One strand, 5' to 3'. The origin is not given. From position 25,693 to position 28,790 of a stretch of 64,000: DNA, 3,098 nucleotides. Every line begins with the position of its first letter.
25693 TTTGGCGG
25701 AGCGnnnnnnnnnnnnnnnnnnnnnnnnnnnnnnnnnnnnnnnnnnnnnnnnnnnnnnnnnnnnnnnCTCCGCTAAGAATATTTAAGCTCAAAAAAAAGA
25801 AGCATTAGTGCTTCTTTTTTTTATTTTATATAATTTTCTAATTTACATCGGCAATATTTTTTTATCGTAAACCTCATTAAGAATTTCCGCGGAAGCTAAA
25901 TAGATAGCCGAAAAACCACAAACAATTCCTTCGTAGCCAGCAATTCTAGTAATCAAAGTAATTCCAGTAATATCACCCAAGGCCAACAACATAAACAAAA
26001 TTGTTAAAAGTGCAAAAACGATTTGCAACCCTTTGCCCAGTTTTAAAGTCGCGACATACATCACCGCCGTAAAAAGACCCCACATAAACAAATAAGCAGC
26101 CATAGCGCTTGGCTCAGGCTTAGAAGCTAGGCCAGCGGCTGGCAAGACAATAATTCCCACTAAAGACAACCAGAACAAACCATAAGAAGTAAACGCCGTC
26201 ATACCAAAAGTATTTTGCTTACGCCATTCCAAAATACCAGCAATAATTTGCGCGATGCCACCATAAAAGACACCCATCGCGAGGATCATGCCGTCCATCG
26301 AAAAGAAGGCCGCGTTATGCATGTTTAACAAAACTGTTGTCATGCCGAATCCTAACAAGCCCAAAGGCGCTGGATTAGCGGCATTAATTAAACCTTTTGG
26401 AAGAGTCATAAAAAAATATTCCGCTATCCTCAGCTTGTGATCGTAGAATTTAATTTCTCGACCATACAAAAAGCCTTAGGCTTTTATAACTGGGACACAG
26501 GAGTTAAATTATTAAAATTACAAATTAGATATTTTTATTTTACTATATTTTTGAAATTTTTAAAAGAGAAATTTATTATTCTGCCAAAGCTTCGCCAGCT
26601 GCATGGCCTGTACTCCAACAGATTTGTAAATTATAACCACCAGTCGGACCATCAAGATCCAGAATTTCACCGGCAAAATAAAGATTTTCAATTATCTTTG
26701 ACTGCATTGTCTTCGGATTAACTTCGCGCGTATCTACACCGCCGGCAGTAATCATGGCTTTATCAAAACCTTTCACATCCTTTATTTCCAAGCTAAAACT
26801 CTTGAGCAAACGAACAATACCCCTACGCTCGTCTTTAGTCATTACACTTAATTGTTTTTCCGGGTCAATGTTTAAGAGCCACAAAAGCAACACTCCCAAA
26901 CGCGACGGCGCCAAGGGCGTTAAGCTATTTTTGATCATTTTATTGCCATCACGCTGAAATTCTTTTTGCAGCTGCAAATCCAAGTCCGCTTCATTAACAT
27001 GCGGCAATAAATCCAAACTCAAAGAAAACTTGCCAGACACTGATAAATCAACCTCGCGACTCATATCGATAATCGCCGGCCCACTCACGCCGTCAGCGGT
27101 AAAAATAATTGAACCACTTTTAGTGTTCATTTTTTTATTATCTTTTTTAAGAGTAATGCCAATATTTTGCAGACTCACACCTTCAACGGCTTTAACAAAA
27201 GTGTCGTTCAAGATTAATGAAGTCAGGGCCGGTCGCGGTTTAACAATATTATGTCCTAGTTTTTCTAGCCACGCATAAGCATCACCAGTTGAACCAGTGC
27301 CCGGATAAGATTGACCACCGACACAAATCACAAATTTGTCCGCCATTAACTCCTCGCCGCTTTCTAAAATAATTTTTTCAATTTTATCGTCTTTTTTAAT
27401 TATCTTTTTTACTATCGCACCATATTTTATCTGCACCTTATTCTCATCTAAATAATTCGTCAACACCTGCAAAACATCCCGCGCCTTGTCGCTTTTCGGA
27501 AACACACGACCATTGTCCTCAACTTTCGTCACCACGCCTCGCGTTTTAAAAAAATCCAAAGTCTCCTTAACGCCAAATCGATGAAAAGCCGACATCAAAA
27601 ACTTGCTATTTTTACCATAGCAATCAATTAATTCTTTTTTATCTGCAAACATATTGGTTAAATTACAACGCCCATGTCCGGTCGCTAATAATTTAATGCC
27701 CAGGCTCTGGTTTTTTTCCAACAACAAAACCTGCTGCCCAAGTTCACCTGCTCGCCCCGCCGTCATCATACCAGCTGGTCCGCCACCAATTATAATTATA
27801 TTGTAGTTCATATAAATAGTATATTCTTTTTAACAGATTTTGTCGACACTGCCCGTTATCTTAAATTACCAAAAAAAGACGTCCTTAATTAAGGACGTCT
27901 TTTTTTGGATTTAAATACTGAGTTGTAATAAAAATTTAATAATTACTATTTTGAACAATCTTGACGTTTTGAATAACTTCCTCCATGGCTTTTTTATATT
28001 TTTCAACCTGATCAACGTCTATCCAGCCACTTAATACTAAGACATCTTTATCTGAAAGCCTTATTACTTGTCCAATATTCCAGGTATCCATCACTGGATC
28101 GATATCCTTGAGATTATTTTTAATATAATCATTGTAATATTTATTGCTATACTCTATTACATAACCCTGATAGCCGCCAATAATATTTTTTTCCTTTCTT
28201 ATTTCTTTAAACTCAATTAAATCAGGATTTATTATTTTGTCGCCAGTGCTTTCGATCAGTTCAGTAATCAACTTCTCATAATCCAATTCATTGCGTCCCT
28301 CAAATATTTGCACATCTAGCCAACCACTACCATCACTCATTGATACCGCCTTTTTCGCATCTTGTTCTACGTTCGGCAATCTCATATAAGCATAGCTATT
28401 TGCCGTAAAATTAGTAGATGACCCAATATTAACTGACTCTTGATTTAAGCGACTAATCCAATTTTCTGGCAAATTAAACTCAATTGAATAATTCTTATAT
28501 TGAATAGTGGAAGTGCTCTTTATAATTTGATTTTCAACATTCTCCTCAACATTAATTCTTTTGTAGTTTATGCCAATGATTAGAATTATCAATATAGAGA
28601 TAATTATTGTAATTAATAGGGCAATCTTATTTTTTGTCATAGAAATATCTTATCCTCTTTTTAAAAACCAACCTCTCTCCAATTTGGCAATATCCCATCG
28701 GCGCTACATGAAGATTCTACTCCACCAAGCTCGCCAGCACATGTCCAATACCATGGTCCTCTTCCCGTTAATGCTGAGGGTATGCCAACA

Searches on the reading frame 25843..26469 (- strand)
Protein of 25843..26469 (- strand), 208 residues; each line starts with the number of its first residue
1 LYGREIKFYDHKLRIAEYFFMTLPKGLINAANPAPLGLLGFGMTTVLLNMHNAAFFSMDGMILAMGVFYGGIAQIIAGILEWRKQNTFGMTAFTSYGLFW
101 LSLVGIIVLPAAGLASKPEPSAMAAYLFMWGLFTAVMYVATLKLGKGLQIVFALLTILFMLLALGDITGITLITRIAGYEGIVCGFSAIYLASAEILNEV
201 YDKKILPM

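Call 10: search_protein_families(library=ncbifam, proteins=[window:25843-26469:-], max_evalue=0.00001)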
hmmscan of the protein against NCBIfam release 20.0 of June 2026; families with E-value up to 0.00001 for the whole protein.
window:25843-26469:- (208 aa): 2 families
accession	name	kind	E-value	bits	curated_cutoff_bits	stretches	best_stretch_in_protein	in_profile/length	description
NF038013.1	AceTr_1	equivalog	4e-83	277.8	50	1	32-207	1-176/176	acetate uptake transporter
NF007941.0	PRK10659.1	equivalog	1.4e-73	246.8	297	1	29-208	5-184/188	acetate uptake transporter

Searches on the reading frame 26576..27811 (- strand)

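Call 10: search_protein_families(library=ncbifam, proteins=[window:26576-27811:-], max_evalue=0.00001)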
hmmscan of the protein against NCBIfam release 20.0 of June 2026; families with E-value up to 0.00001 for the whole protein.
window:26576-27811:- (411 aa): 14 families
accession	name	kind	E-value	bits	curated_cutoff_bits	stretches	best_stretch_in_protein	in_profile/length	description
TIGR00275.1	TIGR00275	subfamily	3.7e-136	454.1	183.8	1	5-406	1-400/401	aminoacetone oxidase family FAD-binding enzyme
TIGR03862.1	flavo_PP4765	subfamily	5.3e-41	140.7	242.65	1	26-409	2-371/376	TIGR03862 family flavoprotein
TIGR01350.1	lipoamide_DH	equivalog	1.6e-11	43.6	408.8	1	2-38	1-36/461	dihydrolipoyl dehydrogenase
NF006130.0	PRK08274.1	equivalog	1.1e-08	34.4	369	0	2-36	5-39/467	FAD-dependent tricarballylate dehydrogenase TcuA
NF003585.0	PRK05249.1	equivalog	1.3e-08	33.9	465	0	2-41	6-45/464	Si-specific NAD(P)(+) transhydrogenase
NF004776.0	PRK06116.1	equivalog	5.5e-08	32.2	480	0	2-35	4-37/450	glutathione-disulfide reductase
NF005303.0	PRK06834.1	subfamily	8.2e-08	31.2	625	1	3-168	4-156/488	hypothetical protein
TIGR03997.1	mycofact_OYE_2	equivalog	1.1e-07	30.7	793.15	1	4-61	381-440/645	mycofactocin system FadH/OYE family oxidoreductase 2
NF004991.0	PRK06370.1-3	subfamily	1.1e-07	30.7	620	0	2-43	35-75/509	FAD-containing oxidoreductase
NF053676.1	4oxCHCAChcC1Cy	equivalog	1.9e-06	26.6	1000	0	2-85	1-84/528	4-oxocyclohexanecarboxylate 2-dehydrogenase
TIGR02032.1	GG-red-SF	subfamily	2.2e-06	27.6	158.8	1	3-40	1-38/297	geranylgeranyl reductase family protein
NF045637.1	carotdesatCrtDProt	equivalog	2.6e-06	26.3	580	0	110-178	221-288/485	1-hydroxycarotenoid 3,4-desaturase CrtD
NF005883.0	PRK07845.1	equivalog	3.2e-06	26.4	479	0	3-35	3-35/466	NAD(P)H-quinone dehydrogenase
TIGR01813.1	flavo_cyto_c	subfamily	6.7e-06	25.1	285.45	0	4-63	1-61/444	flavocytochrome c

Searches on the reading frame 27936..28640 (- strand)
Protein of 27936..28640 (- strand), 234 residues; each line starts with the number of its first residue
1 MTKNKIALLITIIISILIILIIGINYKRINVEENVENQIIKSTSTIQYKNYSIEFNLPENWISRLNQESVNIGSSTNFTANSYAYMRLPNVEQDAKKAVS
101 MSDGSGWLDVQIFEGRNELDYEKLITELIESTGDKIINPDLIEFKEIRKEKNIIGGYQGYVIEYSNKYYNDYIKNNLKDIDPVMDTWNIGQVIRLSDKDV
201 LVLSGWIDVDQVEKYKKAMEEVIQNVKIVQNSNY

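Call 10: search_protein_families(library=ncbifam, proteins=[window:27936-28640:-], max_evalue=0.00001)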
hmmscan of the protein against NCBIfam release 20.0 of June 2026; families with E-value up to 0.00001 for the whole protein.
window:27936-28640:- (234 aa): 0 families

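Call 42: search_protein_families(library=pfam, proteins=[window:27936-28640:-], max_evalue=0.1)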
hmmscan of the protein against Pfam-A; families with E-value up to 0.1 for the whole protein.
window:27936-28640:- (234 aa): 2 families
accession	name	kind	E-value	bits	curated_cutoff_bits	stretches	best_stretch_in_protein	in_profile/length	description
PF21520.3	ITGAX-like_Ig_3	-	0.011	15.7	27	1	49-99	123-173/181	Integrin alpha-X-like, Ig-like domain 3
PF14689.11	SPOB_a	-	0.032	14.3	28.1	0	202-231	29-58/62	Sensor_kinase_SpoOB-type, alpha-helical domain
